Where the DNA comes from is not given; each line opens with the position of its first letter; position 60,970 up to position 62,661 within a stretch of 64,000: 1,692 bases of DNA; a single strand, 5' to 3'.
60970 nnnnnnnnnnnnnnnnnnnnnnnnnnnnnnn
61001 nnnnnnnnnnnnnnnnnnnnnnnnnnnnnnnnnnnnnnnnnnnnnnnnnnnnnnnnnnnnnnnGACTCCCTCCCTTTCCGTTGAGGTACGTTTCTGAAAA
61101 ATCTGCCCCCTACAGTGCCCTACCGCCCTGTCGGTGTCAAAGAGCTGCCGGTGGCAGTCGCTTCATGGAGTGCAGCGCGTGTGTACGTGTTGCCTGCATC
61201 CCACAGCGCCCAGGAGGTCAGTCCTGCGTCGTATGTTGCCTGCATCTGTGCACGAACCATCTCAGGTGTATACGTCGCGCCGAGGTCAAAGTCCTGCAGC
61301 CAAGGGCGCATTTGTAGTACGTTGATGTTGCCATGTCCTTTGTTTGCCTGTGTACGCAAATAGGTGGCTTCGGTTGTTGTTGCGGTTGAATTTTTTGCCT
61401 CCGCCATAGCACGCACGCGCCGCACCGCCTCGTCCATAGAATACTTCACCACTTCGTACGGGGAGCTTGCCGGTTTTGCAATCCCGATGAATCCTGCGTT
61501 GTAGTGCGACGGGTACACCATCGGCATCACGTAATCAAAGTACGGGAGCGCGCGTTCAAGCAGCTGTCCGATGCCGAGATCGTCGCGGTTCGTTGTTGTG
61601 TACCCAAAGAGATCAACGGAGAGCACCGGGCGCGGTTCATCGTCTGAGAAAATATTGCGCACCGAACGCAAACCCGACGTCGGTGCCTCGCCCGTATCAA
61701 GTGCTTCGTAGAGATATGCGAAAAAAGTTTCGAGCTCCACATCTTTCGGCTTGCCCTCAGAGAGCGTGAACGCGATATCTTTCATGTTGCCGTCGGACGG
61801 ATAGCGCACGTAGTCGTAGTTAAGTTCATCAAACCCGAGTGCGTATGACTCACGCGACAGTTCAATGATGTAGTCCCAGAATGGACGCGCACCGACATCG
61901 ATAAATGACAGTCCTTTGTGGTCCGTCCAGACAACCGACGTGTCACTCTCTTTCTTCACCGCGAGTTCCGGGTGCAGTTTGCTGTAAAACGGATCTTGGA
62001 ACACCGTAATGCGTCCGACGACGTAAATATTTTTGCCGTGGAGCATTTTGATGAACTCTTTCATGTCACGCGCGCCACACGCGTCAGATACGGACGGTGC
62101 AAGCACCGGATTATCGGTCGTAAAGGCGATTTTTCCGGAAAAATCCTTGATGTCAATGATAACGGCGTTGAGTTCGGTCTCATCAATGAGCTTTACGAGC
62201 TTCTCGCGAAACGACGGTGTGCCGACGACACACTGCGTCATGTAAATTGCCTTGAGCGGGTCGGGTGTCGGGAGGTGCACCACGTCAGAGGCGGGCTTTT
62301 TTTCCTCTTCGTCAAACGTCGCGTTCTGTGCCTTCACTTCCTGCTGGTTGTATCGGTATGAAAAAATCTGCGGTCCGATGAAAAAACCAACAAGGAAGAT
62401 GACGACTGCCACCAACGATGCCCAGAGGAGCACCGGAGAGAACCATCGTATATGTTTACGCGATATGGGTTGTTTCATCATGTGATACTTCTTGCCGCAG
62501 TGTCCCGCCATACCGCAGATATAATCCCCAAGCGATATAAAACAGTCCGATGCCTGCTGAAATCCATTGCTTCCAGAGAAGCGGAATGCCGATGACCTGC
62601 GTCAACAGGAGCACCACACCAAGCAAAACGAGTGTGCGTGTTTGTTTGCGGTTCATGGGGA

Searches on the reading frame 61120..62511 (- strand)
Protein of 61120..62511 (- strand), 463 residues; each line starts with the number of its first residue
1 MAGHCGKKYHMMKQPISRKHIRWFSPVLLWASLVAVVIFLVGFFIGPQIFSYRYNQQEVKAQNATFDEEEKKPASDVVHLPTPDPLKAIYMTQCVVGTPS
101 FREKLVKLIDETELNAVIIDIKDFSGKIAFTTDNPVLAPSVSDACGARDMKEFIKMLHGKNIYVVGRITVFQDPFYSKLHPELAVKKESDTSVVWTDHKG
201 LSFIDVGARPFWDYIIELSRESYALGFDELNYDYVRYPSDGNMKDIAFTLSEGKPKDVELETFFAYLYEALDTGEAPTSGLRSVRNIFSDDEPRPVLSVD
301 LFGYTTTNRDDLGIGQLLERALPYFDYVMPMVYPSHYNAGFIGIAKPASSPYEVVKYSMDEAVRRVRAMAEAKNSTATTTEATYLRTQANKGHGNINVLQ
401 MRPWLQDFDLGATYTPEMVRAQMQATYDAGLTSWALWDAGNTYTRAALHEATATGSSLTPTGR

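Call 9: search_protein_families(library=ncbifam, proteins=[window:61120-62511:-], max_evalue=0.01)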
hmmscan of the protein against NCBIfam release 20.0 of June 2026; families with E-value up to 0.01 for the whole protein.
window:61120-62511:- (463 aa): 0 families

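Call 11: search_protein_families(library=pfam, proteins=[window:61120-62511:-], max_evalue=0.001)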
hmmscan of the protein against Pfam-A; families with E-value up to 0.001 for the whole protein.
window:61120-62511:- (463 aa): 1 family
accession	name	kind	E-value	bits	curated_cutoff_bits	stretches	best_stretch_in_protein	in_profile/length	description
PF13200.12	DUF4015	-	1.2e-79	268.2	27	1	88-443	1-313/313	Putative glycosyl hydrolase domain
